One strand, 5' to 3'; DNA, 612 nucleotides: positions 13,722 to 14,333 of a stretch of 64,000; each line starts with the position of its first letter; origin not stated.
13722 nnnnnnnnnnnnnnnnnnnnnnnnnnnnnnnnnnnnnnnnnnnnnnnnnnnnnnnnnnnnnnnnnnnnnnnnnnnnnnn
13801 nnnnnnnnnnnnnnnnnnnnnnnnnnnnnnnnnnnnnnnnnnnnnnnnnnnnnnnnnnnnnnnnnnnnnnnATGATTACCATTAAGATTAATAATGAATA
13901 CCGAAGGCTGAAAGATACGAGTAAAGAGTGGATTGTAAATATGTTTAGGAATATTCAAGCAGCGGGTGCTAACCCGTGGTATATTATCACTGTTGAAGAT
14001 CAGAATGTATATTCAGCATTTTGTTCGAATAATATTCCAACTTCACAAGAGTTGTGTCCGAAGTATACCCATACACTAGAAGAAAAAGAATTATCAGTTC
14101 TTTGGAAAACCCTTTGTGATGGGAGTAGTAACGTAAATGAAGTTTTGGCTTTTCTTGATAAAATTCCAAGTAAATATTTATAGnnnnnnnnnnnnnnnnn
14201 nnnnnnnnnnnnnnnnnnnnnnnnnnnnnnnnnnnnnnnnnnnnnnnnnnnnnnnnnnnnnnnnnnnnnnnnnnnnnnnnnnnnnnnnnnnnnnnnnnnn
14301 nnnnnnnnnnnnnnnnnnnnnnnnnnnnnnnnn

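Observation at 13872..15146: Small protein + TIR-domain protein cassette between hsdS and hsdR: candidate undescribed anti-phage module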

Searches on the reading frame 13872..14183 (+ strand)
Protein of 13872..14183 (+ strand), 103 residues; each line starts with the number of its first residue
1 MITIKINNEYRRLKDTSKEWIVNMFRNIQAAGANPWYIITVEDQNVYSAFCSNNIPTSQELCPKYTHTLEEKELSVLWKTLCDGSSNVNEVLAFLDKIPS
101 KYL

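Call 4: search_protein_families(library=pfam, proteins=[window:13872-14183:+], max_evalue=0.1)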
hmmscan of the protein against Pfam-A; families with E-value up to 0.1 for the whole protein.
window:13872-14183:+ (103 aa): 1 family
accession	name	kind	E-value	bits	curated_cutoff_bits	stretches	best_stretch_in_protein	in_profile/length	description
PF24719.1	Imm33-like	-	0.047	14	27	1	11-66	23-79/103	Imm33-like domain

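Call 5: search_protein_families(library=padloc, proteins=[window:13872-14183:+], max_evalue=0.1)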
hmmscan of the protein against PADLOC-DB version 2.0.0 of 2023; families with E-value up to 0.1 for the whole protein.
window:13872-14183:+ (103 aa): 0 families

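Call 6: search_protein_families(library=ncbifam, proteins=[window:13872-14183:+], max_evalue=0.1)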
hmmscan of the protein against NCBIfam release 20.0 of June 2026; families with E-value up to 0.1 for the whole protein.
window:13872-14183:+ (103 aa): 0 families

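Call 12: find_homologous_proteins(query=window:13872-14183:+, max_evalue=0.01)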
Query window:13872-14183:+ (103 aa): 2 proteins with E <= 0.01 among 2 candidates.
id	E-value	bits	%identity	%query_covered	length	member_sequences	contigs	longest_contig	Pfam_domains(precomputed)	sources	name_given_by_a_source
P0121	6.9e-64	230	100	100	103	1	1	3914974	-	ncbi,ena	-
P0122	3.4e-50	186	80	100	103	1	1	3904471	-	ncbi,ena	-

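Call 27: find_homologous_proteins(query=A2, max_evalue=0.01)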
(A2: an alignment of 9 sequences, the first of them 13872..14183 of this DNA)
Query A2 (9 sequences) (103 aa, profile of the alignment): 169 proteins with E <= 0.01 among 508 candidates; the best 120 are listed.
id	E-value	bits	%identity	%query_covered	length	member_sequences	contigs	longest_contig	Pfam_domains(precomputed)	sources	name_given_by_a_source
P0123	1.7e-36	142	-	-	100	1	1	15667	-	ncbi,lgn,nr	ncbi:MAG: hypothetical protein PHZ02_14150 [Desulfocapsaceae bacterium]|nr:hypothetical protein [Des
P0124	2.7e-36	141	23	94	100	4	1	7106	-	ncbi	ncbi:MAG: hypothetical protein ACLFV2_11715 [Desulfurivibrionaceae bacterium]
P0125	4.1e-36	141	-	-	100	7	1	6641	-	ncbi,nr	ncbi:MAG: hypothetical protein PHI97_29905 [Desulfobulbus sp.]|nr:hypothetical protein [Desulfobulbu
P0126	2.1e-35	139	24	97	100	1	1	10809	-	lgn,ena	-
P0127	1.2e-34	136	24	95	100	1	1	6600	-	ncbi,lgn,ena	-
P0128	1.6e-34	136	23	94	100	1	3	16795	-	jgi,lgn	jgi:hypothetical protein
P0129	2.8e-34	135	-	-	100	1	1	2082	-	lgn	-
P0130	3.5e-34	135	26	95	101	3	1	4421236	-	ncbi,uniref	ncbi:hypothetical protein [Alteromonas sp. H39]|uniref:hypothetical protein n=1 Tax=Alteromonas sp. 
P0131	3.6e-34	135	22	97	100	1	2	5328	-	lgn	-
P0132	5.9e-34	134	21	78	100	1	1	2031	-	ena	-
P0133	6.3e-34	134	20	94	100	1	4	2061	-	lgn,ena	-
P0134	1.5e-33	133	19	94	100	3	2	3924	-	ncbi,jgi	jgi:hypothetical protein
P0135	1.5e-33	133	23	76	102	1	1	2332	-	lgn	-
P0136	1.5e-33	133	-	-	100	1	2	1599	-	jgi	jgi:hypothetical protein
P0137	1.8e-33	132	-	-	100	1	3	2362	-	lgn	-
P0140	1.3e-32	130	24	95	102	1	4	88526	-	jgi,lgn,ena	jgi:hypothetical protein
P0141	1.3e-32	130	24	97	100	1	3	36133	-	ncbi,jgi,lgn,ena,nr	ncbi:MAG: hypothetical protein KKA54_15700 [Proteobacteria bacterium]|nr:hypothetical protein [Pseud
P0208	1.8e-27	113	34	31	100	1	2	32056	-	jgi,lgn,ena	jgi:hypothetical protein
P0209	1.8e-27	113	-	-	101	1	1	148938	-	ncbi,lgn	-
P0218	1.1e-26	111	33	45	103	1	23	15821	-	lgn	-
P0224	3.3e-26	109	22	98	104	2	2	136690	-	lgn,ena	-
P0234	1.1e-25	107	-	-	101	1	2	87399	-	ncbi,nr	ncbi:MAG: hypothetical protein OQK94_06190 [Gammaproteobacteria bacterium]|nr:hypothetical protein [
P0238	2.9e-25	106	24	95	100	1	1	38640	-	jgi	jgi:hypothetical protein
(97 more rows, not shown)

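Call 29: find_encoding_contigs(protein=P0209, flank=6000, max_places=2)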
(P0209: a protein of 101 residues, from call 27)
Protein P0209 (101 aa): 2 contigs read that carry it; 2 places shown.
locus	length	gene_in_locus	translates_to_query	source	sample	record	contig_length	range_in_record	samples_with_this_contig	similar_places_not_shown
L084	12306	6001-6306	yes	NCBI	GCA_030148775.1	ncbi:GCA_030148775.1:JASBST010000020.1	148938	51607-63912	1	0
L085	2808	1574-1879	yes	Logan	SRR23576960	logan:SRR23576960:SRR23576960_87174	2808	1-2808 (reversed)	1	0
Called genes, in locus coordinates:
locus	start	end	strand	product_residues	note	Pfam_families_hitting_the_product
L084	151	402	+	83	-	-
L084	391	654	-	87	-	PF13560:HTH_31 (weak), PF01381:HTH_3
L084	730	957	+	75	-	PF13560:HTH_31, PF13413:HTH_25 (weak), PF01381:HTH_3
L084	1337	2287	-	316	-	PF12835:Integrase_1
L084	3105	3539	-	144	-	PF18755:RAMA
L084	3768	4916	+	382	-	PF13784:Fic_N, PF02661:Fic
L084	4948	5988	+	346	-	PF13271:DUF4062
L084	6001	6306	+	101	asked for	-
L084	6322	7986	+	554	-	PF12161:HsdM_N, PF02384:N6_Mtase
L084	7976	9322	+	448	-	PF01420:Methylase_S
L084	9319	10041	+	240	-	PF12686:DUF3800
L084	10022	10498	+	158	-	-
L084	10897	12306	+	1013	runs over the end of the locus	PF04313:HSDR_N, PF04851:ResIII, PF18766:SWI2_SNF2, PF22679:T1R_D3-like, PF11867:T1RH-like_C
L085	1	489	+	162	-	?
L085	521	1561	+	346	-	PF13271:DUF4062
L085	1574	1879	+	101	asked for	-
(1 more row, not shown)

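Call 30: find_encoding_contigs(protein=P0224, flank=6000, max_places=2)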
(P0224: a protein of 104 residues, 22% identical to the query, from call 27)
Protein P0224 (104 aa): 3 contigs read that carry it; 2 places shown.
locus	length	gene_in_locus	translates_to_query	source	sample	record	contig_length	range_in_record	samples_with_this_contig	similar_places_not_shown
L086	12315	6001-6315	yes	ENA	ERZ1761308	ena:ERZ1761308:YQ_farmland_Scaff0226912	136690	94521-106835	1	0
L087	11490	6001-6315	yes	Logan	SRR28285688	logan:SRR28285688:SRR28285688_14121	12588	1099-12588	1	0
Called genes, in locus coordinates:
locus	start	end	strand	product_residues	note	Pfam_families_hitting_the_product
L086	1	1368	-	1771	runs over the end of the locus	-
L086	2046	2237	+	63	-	-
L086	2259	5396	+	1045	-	PF02384:N6_Mtase, PF18135:Type_ISP_C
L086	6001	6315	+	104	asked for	-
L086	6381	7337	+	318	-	PF01582:TIR, PF13676:TIR_2, PF27176:Y4lF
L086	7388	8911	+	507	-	PF12161:HsdM_N, PF02384:N6_Mtase, PF05175:MTS (weak)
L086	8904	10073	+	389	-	PF01420:Methylase_S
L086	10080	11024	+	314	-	-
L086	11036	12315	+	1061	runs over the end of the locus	PF04313:HSDR_N, PF00270:DEAD (weak), PF04851:ResIII, PF18766:SWI2_SNF2, PF22679:T1R_D3-like, PF11867:T1RH-like_C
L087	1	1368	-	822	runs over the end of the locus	?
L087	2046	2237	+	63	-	-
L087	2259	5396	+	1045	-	PF02384:N6_Mtase, PF18135:Type_ISP_C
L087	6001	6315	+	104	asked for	-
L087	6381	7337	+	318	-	PF01582:TIR, PF13676:TIR_2, PF27176:Y4lF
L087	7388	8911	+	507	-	PF12161:HsdM_N, PF02384:N6_Mtase, PF05175:MTS (weak)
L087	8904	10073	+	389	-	PF01420:Methylase_S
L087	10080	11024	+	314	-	-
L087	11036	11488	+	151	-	?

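Call 31: find_encoding_contigs(protein=P0234, flank=6000, max_places=2)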
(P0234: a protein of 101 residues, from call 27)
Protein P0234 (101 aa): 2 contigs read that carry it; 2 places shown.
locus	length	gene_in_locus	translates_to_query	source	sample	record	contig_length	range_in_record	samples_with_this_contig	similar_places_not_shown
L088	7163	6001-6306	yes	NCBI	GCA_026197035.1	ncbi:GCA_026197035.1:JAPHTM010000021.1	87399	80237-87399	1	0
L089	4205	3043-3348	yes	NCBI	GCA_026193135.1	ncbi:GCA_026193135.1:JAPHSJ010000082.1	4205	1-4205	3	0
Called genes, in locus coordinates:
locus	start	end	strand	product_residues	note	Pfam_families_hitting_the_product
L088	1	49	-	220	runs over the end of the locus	PF13489:Methyltransf_23, PF05175:MTS, PF06325:PrmA (weak), PF13847:Methyltransf_31, PF08241:Methyltransf_11, PF08242:Methyltransf_12, PF13649:Methyltransf_25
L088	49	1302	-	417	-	PF00278:Orn_DAP_Arg_deC, PF01168:Ala_racemase_N (weak), PF02784:Orn_Arg_deC_N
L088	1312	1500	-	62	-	PF13627:LptM_cons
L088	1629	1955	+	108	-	PF01491:Frataxin_Cyay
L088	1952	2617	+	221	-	PF02230:Abhydrolase_2, PF00756:Esterase (weak), PF00561:Abhydrolase_1 (weak), PF12146:Hydrolase_4 (faint), PF12697:Abhydrolase_6 (weak)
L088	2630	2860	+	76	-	PF20465:MmeI_hel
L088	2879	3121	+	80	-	-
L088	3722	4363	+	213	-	-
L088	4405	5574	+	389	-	PF01381:HTH_3, PF12844:HTH_19, PF13560:HTH_31, PF06114:Peptidase_M78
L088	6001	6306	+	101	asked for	-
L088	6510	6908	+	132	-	-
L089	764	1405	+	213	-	-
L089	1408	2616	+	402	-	PF01381:HTH_3, PF12844:HTH_19, PF13560:HTH_31, PF06114:Peptidase_M78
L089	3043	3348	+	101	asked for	-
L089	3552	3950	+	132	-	-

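Call 32: find_encoding_contigs(protein=P0140, flank=6000, max_places=2)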
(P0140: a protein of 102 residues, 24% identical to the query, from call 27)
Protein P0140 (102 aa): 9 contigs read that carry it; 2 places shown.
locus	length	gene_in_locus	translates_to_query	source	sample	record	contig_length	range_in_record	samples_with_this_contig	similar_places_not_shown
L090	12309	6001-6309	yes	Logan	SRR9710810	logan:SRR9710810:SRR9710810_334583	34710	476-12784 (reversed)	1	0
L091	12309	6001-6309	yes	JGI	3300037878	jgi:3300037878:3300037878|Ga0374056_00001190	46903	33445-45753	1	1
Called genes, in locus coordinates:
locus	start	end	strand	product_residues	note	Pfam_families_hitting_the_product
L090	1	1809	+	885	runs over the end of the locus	PF18962:Por_Secre_tail (weak), PF13860:FlgD_ig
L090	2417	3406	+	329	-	PF18962:Por_Secre_tail (faint)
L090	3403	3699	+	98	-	-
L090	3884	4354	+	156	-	PF13384:HTH_23, PF13518:HTH_28, PF13551:HTH_29, PF13565:HTH_32, PF13592:HTH_33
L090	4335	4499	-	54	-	-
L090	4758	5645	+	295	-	-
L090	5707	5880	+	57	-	PF01695:IstB_IS21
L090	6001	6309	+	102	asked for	-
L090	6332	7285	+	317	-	PF01582:TIR, PF13676:TIR_2, PF27176:Y4lF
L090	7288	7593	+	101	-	-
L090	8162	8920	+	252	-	-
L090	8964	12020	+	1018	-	PF13676:TIR_2, PF25391:WD40_Gbeta, PF25175:Beta-prop_WDR5, PF23414:Beta-prop_EML_2, PF25173:Beta-prop_WDR3_1st, PF23381:Beta-prop_IFT122_1st, PF24814:WD40_Prp19, PF25047:Beta-prop_TEP1_2nd, +21 more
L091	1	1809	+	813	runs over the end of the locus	PF18962:Por_Secre_tail (weak), PF13860:FlgD_ig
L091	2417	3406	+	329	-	PF18962:Por_Secre_tail (faint)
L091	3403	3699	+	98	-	-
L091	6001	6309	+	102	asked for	-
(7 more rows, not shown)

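Call 38: search_protein_families(library=pfam, alignment_id=A4, max_evalue=0.1)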
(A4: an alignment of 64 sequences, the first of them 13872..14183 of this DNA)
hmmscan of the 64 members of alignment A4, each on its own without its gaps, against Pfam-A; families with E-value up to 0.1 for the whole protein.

A. member 1, window:13872-14183:+ (103 aa): 1 family
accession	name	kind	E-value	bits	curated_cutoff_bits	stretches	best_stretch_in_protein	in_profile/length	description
PF24719.1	Imm33-like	-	0.047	14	27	1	11-66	23-79/103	Imm33-like domain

B. families by the number of members that match (of 64 scanned): 7 families
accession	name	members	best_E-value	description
PF20843.4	Rax2_3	3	0.025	Rax2 third domain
PF05569.17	Peptidase_M56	1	0.0041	BlaR1 peptidase M56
PF21002.2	TMEM106_N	1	0.045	Transmembrane protein 106 N-terminal region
PF10238.14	Eapp_C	1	0.046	E2F-associated phosphoprotein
PF24719.1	Imm33-like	1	0.047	Imm33-like domain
PF18689.6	PriX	1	0.061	Primase X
PF19045.5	Ligase_CoA_2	1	0.065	Ligase-CoA domain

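Call 39: search_solved_structures(query=A4, max_evalue=1)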
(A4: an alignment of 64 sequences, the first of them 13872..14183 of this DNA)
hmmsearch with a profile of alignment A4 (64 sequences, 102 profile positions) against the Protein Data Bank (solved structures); distinct sequences matched with E-value up to 1: 0.

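Call 44: predict_structure(alignment_id=A4)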
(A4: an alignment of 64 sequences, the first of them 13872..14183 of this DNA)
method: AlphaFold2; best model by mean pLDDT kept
length: 103 residues; sequences in the alignment: 64
mean_pLDDT: 89.6   pTM: 0.81
mean pLDDT of the five models: 89.6, 89.4, 89.2, 87.6, 87.0
residues with pLDDT >= 90: 78; 70-90: 16; 50-70: 9; < 50: 0
segments of 3 or more residues with pLDDT < 50: none
pLDDT, mean of each block of 10 residues (from residue 1): 94 95 96 93 90 78 71 93 93 94 87
secondary structure, 60 per line:
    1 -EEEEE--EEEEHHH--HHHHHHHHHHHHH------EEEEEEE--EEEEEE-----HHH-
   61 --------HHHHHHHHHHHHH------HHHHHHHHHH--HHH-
elements in order: E2-6 E9-12 H18-30 E37-43 E46-51 H69-81 H88-97

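Call 54: search_dna_similar(query=window:13872-14180:+, collection=plasmids, mode=protein, max_evalue=0.01, max_rows=15)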
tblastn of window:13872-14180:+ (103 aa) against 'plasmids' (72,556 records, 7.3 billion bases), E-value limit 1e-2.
No match.

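Call 60: search_protein_representatives(alignment_id=A4)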
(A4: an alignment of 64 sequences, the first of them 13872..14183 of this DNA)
Query: 64 sequences, 102 profile positions. Proteins with E-value up to 0.001 (for the whole library): 776; up to 1e-10: 595; up to 1e-30: 35. The best 150 are listed.
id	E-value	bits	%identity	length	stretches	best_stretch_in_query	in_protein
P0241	6.4e-38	145.0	-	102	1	1-100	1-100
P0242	1.1e-36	141.0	-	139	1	1-100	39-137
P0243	1.5e-35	137.4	-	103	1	1-100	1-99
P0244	2.6e-35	136.6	-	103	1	1-100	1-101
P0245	3.3e-35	136.3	-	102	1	1-100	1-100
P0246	1.2e-34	134.5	-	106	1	1-100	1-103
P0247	1.3e-34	134.4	-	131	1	2-100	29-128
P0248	1.5e-34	134.2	-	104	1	1-100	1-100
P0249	2.7e-34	133.4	-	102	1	2-100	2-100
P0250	6.0e-34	132.3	-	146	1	1-100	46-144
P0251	3.7e-33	129.7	-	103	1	1-99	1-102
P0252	3.8e-33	129.7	-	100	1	1-99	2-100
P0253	4.2e-33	129.5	-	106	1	1-100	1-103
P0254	5.1e-33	129.3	-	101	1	1-99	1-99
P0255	5.4e-33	129.2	-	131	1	1-100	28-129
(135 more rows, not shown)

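Call 61: find_related_loci(query=A4, collection=metagenome_contigs, flank=4000)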
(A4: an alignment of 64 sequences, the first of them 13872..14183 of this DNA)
Query A4 (103 aa) in metagenome_contigs; peptide patterns used: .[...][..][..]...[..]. (x = any residue, [..] = any of these).
556 stretches matched a pattern; 1 encode a relative of the query (tblastn E <= 1e-3); 1 distinct loci.
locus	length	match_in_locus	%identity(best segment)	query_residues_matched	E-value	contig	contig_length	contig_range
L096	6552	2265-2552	27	1-97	2e-7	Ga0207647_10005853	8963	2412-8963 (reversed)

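Call 62: find_related_loci(query=A4, collection=viral_contigs, flank=4000)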
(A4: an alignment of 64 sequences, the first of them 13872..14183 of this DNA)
Query A4 (103 aa) in viral_contigs; peptide patterns used: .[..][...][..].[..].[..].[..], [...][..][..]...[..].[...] (x = any residue, [..] = any of these).
32 stretches matched a pattern, but none encodes a relative of the query by tblastn (E <= 1e-3).

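Call 64: find_related_loci(query=A5, collection=viral_contigs, flank=5000)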
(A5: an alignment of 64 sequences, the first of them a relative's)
Query A5 (102 aa) in viral_contigs; peptide patterns used: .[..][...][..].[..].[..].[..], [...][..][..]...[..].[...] (x = any residue, [..] = any of these).
38 stretches matched a pattern; 1 encode a relative of the query (tblastn E <= 1e-3); 1 distinct loci.
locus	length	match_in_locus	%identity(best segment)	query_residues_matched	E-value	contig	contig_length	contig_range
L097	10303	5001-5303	43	1-101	2e-25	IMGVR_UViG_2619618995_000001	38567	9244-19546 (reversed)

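Call 65: find_encoding_contigs(protein=P0141, flank=5000, max_places=2)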
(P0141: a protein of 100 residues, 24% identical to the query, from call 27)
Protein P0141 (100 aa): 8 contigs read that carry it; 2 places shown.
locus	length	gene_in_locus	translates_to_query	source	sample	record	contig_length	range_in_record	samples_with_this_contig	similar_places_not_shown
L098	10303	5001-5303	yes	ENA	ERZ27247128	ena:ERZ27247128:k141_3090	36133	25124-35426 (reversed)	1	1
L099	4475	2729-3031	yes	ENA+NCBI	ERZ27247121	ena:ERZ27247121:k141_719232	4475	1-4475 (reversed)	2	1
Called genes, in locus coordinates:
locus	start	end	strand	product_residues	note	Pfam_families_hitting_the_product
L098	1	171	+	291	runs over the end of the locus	?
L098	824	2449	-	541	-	PF13708:DUF4942 (faint)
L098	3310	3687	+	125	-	-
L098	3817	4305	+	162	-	-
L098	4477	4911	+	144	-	-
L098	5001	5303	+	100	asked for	-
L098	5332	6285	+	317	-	PF01582:TIR, PF13676:TIR_2, PF27176:Y4lF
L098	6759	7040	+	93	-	-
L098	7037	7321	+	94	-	PF05016:ParE_toxin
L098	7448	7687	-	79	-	-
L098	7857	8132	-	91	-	-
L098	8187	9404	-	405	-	PF08238:Sel1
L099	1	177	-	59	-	?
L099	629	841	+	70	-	-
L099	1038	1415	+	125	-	-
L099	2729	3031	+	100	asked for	-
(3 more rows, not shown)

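Call 66: find_encoding_contigs(protein=P0208, flank=5000, max_places=2)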
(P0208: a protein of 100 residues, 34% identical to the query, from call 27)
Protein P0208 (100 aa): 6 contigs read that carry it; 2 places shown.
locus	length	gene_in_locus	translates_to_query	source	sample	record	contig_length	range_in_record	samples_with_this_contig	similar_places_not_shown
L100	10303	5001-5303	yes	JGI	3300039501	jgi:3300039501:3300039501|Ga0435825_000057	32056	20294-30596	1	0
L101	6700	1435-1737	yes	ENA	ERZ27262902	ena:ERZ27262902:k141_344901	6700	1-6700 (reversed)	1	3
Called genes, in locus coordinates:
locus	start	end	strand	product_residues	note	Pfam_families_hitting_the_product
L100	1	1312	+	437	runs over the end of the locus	PF12796:Ank_2, PF13637:Ank_4 (weak), PF13857:Ank_5 (weak), PF00023:Ank (weak), PF12796:Ank_2, PF13857:Ank_5, PF12796:Ank_2, PF13857:Ank_5, +6 more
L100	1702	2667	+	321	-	PF01636:APH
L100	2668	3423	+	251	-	PF00702:Hydrolase, PF13419:HAD_2, PF13242:Hydrolase_like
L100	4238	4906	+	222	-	PF09851:SHOCT (weak)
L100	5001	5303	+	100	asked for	-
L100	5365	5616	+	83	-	-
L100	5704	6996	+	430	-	PF09903:DUF2130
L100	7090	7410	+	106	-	-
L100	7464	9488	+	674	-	-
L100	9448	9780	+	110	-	-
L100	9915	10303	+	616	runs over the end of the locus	?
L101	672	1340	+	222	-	PF09851:SHOCT (weak)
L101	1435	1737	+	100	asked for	-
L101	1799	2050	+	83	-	-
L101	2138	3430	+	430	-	PF09903:DUF2130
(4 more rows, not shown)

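Call 67: find_encoding_contigs(protein=P0238, flank=5000, max_places=2)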
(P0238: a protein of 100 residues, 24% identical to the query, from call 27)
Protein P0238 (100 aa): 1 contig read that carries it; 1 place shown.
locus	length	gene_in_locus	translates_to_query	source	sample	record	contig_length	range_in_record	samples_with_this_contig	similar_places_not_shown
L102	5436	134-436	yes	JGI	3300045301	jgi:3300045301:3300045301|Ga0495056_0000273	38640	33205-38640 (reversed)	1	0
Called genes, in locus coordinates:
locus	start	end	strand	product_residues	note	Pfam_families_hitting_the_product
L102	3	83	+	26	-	?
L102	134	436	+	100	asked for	-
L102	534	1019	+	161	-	-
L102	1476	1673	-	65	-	-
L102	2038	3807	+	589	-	PF02463:SMC_N (weak), PF13175:AAA_15 (weak), PF13304:AAA_21 (weak), PF13175:AAA_15, PF13304:AAA_21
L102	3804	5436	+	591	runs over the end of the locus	PF00580:UvrD-helicase, PF13245:AAA_19, PF01443:Viral_helicase1 (faint), PF13361:UvrD_C, PF13538:UvrD_C_2 (faint)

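Call 68: find_encoding_contigs(protein=P0218, flank=5000, max_places=3)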
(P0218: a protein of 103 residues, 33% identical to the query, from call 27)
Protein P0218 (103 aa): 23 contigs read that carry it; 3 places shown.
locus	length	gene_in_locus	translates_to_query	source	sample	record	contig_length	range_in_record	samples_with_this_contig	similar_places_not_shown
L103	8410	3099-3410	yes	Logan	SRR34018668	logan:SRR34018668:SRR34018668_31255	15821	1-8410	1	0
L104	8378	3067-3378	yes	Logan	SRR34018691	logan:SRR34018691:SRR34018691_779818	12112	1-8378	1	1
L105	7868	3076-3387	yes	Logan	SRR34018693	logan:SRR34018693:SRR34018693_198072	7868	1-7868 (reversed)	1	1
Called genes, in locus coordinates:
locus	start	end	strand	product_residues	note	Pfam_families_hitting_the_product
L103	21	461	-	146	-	PF13384:HTH_23 (weak), PF13551:HTH_29 (weak), PF13565:HTH_32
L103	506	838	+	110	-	-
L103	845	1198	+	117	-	-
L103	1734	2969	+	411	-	-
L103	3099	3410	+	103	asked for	-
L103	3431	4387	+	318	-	PF01582:TIR, PF13676:TIR_2, PF27176:Y4lF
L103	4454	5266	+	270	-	-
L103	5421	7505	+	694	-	-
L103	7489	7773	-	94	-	-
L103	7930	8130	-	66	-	PF12728:HTH_17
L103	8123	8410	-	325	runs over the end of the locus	PF22548:AEP-TOTE, PF01807:Zn_ribbon_DnaG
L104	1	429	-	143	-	?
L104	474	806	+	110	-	-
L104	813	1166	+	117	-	-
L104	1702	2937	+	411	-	-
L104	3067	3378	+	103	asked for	-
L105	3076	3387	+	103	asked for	-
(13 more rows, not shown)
